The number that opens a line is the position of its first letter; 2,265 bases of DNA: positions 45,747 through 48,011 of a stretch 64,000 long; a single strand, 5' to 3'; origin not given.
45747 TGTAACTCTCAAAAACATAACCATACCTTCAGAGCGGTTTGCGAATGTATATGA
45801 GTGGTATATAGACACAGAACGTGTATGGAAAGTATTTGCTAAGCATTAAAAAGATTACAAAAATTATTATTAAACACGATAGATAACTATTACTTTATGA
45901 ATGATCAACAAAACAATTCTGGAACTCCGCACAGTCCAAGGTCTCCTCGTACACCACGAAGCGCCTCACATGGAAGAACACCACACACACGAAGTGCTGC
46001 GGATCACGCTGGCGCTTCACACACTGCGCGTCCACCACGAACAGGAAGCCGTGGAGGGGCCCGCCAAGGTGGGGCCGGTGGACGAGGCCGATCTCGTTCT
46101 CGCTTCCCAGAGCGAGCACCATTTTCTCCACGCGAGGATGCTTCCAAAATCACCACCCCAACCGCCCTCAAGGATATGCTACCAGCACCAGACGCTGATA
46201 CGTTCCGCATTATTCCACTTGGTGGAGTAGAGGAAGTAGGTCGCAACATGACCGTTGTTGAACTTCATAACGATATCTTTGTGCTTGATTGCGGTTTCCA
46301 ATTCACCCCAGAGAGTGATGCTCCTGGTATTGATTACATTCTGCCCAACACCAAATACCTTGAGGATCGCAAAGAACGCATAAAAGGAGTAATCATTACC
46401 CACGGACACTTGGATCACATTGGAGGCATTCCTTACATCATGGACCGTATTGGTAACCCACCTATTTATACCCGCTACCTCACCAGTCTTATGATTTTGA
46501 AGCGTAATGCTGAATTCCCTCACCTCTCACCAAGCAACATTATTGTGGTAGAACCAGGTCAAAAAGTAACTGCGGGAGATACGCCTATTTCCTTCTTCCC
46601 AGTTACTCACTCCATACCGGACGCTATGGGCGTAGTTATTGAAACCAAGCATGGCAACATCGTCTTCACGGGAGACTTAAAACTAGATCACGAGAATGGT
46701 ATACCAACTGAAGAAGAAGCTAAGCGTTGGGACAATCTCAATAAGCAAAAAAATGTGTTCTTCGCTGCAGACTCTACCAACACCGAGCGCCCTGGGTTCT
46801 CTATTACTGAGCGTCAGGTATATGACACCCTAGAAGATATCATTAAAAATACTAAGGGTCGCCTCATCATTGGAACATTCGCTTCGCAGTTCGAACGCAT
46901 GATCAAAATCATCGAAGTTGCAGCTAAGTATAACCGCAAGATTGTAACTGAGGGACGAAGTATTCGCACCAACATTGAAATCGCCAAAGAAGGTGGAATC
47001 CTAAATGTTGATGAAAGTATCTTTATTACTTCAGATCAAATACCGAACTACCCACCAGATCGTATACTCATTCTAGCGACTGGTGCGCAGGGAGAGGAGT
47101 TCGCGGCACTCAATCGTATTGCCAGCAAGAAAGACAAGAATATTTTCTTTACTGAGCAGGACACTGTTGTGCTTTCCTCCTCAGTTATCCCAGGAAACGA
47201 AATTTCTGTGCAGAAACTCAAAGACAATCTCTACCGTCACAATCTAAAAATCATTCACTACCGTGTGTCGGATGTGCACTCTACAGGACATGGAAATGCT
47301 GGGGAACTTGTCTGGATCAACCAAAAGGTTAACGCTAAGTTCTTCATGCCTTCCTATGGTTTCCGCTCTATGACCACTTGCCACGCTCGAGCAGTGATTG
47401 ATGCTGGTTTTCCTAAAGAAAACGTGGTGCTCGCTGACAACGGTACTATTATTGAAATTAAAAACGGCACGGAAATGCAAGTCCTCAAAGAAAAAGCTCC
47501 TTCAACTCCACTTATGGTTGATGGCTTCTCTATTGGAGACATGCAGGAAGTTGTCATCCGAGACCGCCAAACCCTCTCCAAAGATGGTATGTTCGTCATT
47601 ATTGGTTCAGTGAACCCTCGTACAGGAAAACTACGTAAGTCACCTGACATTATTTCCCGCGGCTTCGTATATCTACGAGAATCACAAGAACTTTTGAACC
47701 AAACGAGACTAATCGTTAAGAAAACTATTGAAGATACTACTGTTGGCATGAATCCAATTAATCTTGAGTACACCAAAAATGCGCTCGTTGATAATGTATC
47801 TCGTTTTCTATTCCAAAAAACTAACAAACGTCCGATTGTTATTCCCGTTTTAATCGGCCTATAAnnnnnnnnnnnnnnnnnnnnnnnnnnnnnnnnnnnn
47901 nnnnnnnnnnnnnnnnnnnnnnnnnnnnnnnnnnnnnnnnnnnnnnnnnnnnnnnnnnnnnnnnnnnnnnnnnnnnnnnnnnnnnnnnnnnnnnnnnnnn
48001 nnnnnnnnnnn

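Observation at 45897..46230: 250-bp GC-rich block at the 5' end of RNase J: RS/RG-rich N-terminal tail or an embedded foreign segment read in another frame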

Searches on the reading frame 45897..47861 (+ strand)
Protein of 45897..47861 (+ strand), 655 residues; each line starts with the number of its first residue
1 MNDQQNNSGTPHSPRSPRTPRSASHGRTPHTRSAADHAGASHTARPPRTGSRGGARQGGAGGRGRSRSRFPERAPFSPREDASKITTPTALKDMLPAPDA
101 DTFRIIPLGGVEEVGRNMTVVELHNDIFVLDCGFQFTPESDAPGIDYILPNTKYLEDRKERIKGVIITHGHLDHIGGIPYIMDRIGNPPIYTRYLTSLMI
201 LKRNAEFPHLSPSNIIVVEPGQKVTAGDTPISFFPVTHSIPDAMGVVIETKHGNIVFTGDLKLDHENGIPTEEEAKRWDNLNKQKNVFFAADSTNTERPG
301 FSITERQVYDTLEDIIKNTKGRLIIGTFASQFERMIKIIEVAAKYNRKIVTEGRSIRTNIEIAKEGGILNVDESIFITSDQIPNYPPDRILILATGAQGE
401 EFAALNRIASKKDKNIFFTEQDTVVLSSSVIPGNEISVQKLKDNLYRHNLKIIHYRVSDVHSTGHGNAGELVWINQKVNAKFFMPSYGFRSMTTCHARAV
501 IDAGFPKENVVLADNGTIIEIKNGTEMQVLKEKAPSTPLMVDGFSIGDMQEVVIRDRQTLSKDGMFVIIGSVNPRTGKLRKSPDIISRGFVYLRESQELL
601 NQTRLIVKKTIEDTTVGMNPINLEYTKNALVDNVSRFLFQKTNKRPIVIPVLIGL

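Call 9: find_homologous_proteins(query=window:45897-47861:+, max_evalue=1e-20)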
Query window:45897-47861:+ (655 aa): 8000 proteins with E <= 1e-20 among 8000 candidates; the best 120 are listed.
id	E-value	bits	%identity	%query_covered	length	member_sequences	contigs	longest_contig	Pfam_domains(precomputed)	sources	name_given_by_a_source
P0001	0.0e+0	1309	88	100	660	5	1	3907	PF17770.8,PF12706.14,PF22505.2,PF23023.2,PF00753.34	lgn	-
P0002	0.0e+0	1140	85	89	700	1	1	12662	PF17770.8,PF12706.14,PF22505.2,PF23023.2,PF00753.34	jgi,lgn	-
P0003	0.0e+0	1083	76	97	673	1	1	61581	PF17770.8,PF12706.14,PF22505.2,PF23023.2,PF00753.34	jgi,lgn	-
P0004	0.0e+0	1079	74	100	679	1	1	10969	PF17770.8,PF12706.14,PF22505.2,PF23023.2,PF00753.34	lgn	-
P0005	0.0e+0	1055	78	89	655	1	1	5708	PF17770.8,PF12706.14,PF22505.2,PF23023.2,PF00753.34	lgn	-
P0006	0.0e+0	1026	71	98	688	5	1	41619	PF17770.8,PF12706.14,PF22505.2,PF23023.2,PF00753.34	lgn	-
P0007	0.0e+0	1020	71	99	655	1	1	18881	PF17770.8,PF12706.14,PF22505.2,PF23023.2,PF00753.34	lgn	-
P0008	0.0e+0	1019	71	99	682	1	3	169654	PF17770.8,PF12706.14,PF22505.2,PF23023.2,PF00753.34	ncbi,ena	ncbi:MAG: ribonuclease J [Patescibacteria group bacterium]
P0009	4.5e-276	935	78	79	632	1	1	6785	PF17770.8,PF12706.14,PF22505.2,PF23023.2,PF00753.34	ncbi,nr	ncbi:MAG: ribonuclease J, partial [bacterium]|nr:ribonuclease J [bacterium]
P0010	2.5e-271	920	69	85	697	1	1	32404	PF17770.8,PF12706.14,PF22505.2,PF23023.2,PF00753.34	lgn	-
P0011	3.1e-270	916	67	91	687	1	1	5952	PF17770.8,PF12706.14,PF22505.2,PF23023.2,PF00753.34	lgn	-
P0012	2.2e-269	913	61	98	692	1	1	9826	PF17770.8,PF12706.14,PF22505.2,PF23023.2,PF00753.34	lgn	-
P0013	1.1e-267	908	66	93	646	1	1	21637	PF17770.8,PF12706.14,PF22505.2,PF00753.34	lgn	-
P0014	2.3e-265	900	63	98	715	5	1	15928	PF17770.8,PF12706.14,PF22505.2,PF23023.2,PF00753.34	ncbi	-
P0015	3.9e-265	899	62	94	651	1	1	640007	PF17770.8,PF12706.14,PF22505.2,PF23023.2,PF00753.34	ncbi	ncbi:MAG: ribonuclease J [Patescibacteria group bacterium]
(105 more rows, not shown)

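Call 10: search_protein_families(library=pfam, proteins=[window:45897-47861:+], max_evalue=1)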
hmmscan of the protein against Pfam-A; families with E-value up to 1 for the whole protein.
window:45897-47861:+ (655 aa): 5 families
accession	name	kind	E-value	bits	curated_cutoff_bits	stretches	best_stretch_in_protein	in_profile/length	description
PF22505.1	RNase_J_b_CASP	-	1.1e-40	138.8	27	1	320-445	1-126/126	Ribonuclease J, beta-CASP domain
PF17770.6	RNase_J_C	-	1.1e-21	78.1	23.8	1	553-653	1-100/102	Ribonuclease J C-terminal domain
PF00753.33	Lactamase_B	-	1.8e-16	61.1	22.7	1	114-271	4-160/196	Metallo-beta-lactamase superfamily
PF12706.13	Lactamase_B_2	-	1e-13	51.8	27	1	155-265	24-147/200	Beta-lactamase superfamily domain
PF02112.21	PDEase_II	-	0.052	13.1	23.7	1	157-178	78-99/340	cAMP phosphodiesterases class-II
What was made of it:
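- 45897..47864 (+): rnj gene (RNase J, 655 aa plus stop), starting at ATG 45897. Pfam hits: Lactamase_B aa 114-271, RNase_J_b_CASP aa 320-445 and RNase_J_C aa 553-653 (call 10).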

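Call 13: find_encoding_contigs(protein=P0001, flank=3000, max_places=2)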
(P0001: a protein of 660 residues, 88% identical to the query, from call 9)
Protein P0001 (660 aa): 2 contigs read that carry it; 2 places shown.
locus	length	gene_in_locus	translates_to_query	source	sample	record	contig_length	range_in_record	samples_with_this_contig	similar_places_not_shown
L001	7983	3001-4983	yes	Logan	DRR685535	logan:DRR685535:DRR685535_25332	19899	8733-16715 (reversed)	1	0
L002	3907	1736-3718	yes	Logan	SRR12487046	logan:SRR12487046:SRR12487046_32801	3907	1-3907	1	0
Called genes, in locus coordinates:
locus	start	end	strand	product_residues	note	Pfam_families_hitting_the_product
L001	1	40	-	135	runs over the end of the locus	PF00166:Cpn10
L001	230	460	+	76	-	-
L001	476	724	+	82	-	-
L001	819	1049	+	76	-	PF03840:SecG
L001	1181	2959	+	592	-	PF00496:SBP_bac_5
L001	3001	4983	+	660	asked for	PF00753:Lactamase_B, PF23023:Anti-Pycsar_Apyc1 (faint), PF12706:Lactamase_B_2, PF22505:RNase_J_b_CASP, PF17770:RNase_J_C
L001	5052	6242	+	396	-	PF07690:MFS_1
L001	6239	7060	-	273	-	PF00730:HhH-GPD, PF00633:HHH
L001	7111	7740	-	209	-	PF23951:DUF7282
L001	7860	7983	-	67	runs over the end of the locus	-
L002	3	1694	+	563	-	?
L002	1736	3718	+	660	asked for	PF00753:Lactamase_B, PF23023:Anti-Pycsar_Apyc1 (faint), PF12706:Lactamase_B_2, PF22505:RNase_J_b_CASP, PF17770:RNase_J_C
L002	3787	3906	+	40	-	?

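Call 14: find_encoding_contigs(protein=P0002, flank=3000, max_places=2)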
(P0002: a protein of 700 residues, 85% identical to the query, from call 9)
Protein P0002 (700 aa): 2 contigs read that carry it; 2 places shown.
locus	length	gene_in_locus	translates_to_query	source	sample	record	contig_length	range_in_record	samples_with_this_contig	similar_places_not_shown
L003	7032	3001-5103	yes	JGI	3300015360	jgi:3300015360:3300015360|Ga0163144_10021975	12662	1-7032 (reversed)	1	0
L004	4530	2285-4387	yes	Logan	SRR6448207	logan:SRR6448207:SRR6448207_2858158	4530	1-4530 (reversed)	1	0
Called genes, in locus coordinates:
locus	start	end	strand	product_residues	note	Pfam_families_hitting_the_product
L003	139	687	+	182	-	PF00574:CLP_protease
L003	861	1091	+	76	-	PF03840:SecG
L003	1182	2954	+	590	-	PF00496:SBP_bac_5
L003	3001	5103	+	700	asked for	PF00753:Lactamase_B, PF12706:Lactamase_B_2, PF23023:Anti-Pycsar_Apyc1 (faint), PF22505:RNase_J_b_CASP, PF17770:RNase_J_C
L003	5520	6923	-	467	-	-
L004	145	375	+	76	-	PF03840:SecG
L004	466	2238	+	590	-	PF00496:SBP_bac_5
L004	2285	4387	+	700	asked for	PF00753:Lactamase_B, PF12706:Lactamase_B_2, PF23023:Anti-Pycsar_Apyc1 (faint), PF22505:RNase_J_b_CASP, PF17770:RNase_J_C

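Call 15: find_encoding_contigs(protein=P0003, flank=3000, max_places=2)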
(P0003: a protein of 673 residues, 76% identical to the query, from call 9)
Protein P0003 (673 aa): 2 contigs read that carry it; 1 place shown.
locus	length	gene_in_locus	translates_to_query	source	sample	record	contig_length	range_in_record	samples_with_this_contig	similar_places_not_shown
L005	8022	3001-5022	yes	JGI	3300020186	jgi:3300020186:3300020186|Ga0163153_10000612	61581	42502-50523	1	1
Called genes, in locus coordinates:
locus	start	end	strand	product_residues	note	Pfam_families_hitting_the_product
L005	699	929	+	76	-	PF03840:SecG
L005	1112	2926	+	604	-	PF00496:SBP_bac_5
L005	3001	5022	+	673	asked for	PF00753:Lactamase_B, PF12706:Lactamase_B_2, PF23023:Anti-Pycsar_Apyc1 (faint), PF22505:RNase_J_b_CASP, PF17770:RNase_J_C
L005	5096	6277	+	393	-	PF07690:MFS_1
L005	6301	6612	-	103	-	-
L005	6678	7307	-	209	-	PF23951:DUF7282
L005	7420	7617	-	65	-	-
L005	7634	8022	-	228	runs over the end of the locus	PF00702:Hydrolase, PF12710:HAD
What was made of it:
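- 45897..47864 (+): The SecG, SBP_bac_5, rnj, MFS gene order is conserved in relatives (calls 13-15).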

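Call 24: find_related_loci(query=window:45897-47861:+, collection=genome_contigs, flank=1500)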
Query window:45897-47861:+ (655 aa) in genome_contigs; peptide patterns used: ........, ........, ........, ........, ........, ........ (x = any residue, [..] = any of these).
595 stretches matched a pattern; 421 encode a relative of the query (tblastn E <= 1e-3); the best 80 are kept; 80 distinct loci.
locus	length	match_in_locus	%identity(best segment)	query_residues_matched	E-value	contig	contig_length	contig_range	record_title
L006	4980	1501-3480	88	1-655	0e+0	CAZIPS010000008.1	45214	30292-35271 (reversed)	MAG TPA_asm: uncultured Candidatus Saccharibacteria bacterium isolate SRP133034_co1_49 genome assembly, contig: NODE_589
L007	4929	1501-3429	71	7-655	0e+0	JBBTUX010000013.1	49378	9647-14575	MAG: Patescibacteria group bacterium isolate H41-bin038_1 H41_bin038_1_000000000013, whole genome shotgun sequence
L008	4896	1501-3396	62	39-655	0e+0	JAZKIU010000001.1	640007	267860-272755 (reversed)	MAG: Patescibacteria group bacterium isolate ADI_DC_SW_02_SPN_11032020-bin061_1 DCSW02SPN_B061_1_000000000001, whole gen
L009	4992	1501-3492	63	12-655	0e+0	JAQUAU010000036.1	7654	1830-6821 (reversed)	MAG: Candidatus Paceibacterota bacterium isolate STC_91 NODE_24731_length_7654_cov_2.946459_Sandtown_C, whole genome sho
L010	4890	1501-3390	63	20-655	0e+0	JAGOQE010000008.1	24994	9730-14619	MAG: Candidatus Paceibacterota bacterium isolate Gw_Eff_bin_129 Gw_Eff_3864_length_24994_cov_8.264366, whole genome shot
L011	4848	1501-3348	65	32-655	0e+0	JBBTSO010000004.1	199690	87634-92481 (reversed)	MAG: Patescibacteria group bacterium isolate H41-bin155_1 H41_bin155_1_000000000004, whole genome shotgun sequence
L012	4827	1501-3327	63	45-655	0e+0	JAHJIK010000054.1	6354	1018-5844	MAG: Patescibacteria group bacterium isolate Modern_marine_planktonic.mb.9 Modern_marine_plank.mb.9_k141_516283, whole g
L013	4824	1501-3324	63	44-655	0e+0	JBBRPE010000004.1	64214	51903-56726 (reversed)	MAG: Candidatus Paceibacteria bacterium isolate La1_metabat2.398 LA1C_B2.398_k141_1222348L_64214_cov_14.0000, whole geno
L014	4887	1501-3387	63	10-655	0e+0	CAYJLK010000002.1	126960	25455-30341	MAG TPA_asm: uncultured Candidatus Saccharibacteria bacterium isolate ERP124720_co1_118 genome assembly, contig: NODE_18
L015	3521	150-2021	63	29-655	0e+0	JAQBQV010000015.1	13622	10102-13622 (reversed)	MAG: Parcubacteria group bacterium isolate RYN_382 scaffold_2805728, whole genome shotgun sequence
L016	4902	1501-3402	63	24-655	0e+0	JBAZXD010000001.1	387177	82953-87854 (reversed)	MAG: Candidatus Paceibacterota bacterium isolate SO_2017_GW1_48 NODE_180_length_387177_cov_1.739612_OW334_2017, whole ge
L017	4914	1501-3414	61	15-655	0e+0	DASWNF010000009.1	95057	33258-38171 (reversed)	MAG TPA_asm: Candidatus Paceibacterota bacterium isolate SMAG_U3407 k141_547578, whole genome shotgun sequence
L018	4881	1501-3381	61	16-655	0e+0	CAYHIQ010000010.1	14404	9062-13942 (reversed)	MAG TPA_asm: uncultured Candidatus Saccharibacteria bacterium isolate ERP119705_co13_441 genome assembly, contig: NODE_5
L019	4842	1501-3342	63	35-655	0e+0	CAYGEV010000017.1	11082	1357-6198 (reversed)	MAG TPA_asm: uncultured Candidatus Saccharibacteria bacterium isolate ERP113451_co3_20 genome assembly, contig: NODE_487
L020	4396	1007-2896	62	8-655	0e+0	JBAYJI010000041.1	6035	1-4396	MAG: Candidatus Paceibacterota bacterium isolate SO_2016_GW1_52 scaffold25167_OW334_2016, whole genome shotgun sequence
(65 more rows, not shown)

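Call 33: search_solved_structures(query=window:45897-47861:+, max_evalue=1e-20)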
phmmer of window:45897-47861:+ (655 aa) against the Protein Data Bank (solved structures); distinct sequences matched with E-value up to 1e-20: 18.
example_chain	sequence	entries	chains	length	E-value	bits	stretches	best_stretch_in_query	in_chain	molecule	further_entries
3zq4_A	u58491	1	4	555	5.1e-123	414.8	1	102-653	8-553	RIBONUCLEASE J 1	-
6k6s_A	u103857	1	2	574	1.2e-117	397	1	104-653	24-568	Ribonuclease J 1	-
6k6w_A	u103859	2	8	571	4.5e-105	355.5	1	102-652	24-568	Ribonuclease J 2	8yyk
8yyj_A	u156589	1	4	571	6e-105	355.1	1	102-652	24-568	Ribonuclease J 2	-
8yyi_A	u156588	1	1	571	1.4e-104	353.9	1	102-652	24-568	Ribonuclease J 2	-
8yyg_A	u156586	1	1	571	9.6e-104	351.1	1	102-652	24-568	Ribonuclease J 2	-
8yyh_A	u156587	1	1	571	1e-103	351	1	102-652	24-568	Ribonuclease J 2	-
8yyf_A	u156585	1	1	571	1e-103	351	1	102-652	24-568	Ribonuclease J 2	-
4xwt_A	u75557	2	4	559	1.5e-92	314.2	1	95-653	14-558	DR2417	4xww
5a0t_A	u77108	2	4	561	3.9e-92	312.8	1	97-653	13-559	RIBONUCLEASE J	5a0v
3bk1_A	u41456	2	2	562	1.8e-88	300.7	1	101-653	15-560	Metal dependent hydrolase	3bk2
3t3n_A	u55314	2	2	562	4.8e-87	296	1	101-653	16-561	Metal dependent hydrolase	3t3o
7wnt_A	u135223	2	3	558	3.6e-86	293.1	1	101-653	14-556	Ribonuclease J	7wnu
7pcr_A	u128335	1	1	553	1.2e-81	278.2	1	103-649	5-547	Ribonuclease J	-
8cgl_A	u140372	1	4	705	1e-80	275.1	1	102-649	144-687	Ribonuclease J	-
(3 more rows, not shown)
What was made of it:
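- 45897..47864 (+): PDB RNase J1 chain 3zq4_A matches at E=5e-123 (call 33).
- On RNase J (beta-CASP metallo-beta-lactamase ribonuclease): Full-length matches to solved RNase J structures, E=5e-123 to 1e-80, call 33.
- On RNase J with an N-terminal intrinsically disordered extension (Helicobacter type): Solved RNase J chains align from query residue 95-104 onward (call 33).
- Closest known: Canonical RNase J. Different: This protein has about 92 extra disordered residues (call 33).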

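Call 35: predict_structure(alignment_id=A1)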
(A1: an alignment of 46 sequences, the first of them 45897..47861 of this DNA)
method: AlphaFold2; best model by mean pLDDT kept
length: 655 residues; sequences in the alignment: 46
mean_pLDDT: 76.7   pTM: 0.71
mean pLDDT of the five models: 76.7, 75.9, 75.9, 73.6, 73.1
residues with pLDDT >= 90: 238; 70-90: 232; 50-70: 70; < 50: 115
segments of 3 or more residues with pLDDT < 50: 1-92, 111-115, 397-401, 430-432, 458-462
pLDDT, mean of each block of 10 residues (from residue 1): 34 38 36 36 40 38 38 31 33 77 89 62 96 67 67 92 93 78 92 94 82 94 96 89 93 90 85 92 95 69 83 92 86 90 96 86 92 94 95 69 72 86 75 64 85 64 68 93 85 86 96 91 97 84 53 59 74 85 74 66 90 86 88 88 78 79
secondary structure, 60 per line:
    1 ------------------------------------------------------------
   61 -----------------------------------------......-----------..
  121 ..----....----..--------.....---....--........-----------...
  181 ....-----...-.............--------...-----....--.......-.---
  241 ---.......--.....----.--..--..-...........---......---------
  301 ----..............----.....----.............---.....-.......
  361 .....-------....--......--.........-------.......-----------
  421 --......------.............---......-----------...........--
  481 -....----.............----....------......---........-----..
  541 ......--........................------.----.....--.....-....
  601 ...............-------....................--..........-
elements in order: E102-107 E119-122 E127-130 E145-149 H153-156 E162-166 H178-184 E190-192 H194-206 E215-217 E223-226 E229-235 E244-250 E253-257 H272-282 E286-291 H305-318 E323-327 H332-344 E348-352 H354-365 H379-384 E390-395 H403-409 E423-428 H435-447 E451-456 H468-478 E482-485 H490-502 E517-522 E526-533 E539-546 E549-556 H557-562 E563-572 E584-588 H591-595 H597-615 H623-642 E645-654
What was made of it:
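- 45897..46172 (+): N-terminal intrinsically disordered polycationic tail (aa 1-92); this is the GC-rich block. AlphaFold2 gives pLDDT below 50 and no secondary structure for residues 1-92 (call 35).
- On RNase J with an N-terminal intrinsically disordered extension (Helicobacter type): AlphaFold2 with a 46-sequence alignment gives pLDDT below 50 and no secondary structure for residues 1-92 (call 35).
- AlphaFold2 gives pLDDT 31-40 for residues 1-92 (call 35).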

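Call 46: search_protein_representatives(protein=window:45897-47861:+)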
Query: 655 residues. Proteins with E-value up to 0.001 (for the whole library): 12713; up to 1e-10: 6772; up to 1e-30: 2179. The best 150 are listed.
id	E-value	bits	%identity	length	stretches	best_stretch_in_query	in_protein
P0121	6.2e-249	844.0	61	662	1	10-655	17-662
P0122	6.5e-197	672.2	52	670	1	37-655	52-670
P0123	5.2e-188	642.8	52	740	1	95-653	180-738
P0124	1.8e-184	631.1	51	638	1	91-653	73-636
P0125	5.3e-156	537.0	57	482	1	28-489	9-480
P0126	3.3e-153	527.8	42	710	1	10-654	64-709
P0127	2.1e-139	482.2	39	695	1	9-653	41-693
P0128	1.4e-136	472.9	41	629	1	102-653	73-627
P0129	2.7e-134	465.3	43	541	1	121-654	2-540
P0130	5.4e-127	441.2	41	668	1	100-653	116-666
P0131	9.0e-126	437.2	40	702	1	38-653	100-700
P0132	2.1e-125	436.0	61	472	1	343-655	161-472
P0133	4.3e-125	434.9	37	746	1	2-653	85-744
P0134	1.1e-120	420.4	37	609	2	100-472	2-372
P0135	2.0e-120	419.5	38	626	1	100-653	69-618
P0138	4.7e-117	408.4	38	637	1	100-653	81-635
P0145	5.9e-113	394.8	33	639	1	32-653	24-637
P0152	1.8e-110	386.6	36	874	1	71-652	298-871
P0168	1.5e-103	363.8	36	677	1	104-653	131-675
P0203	1.9e-96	340.3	33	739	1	19-652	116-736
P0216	2.2e-94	333.4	34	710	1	102-650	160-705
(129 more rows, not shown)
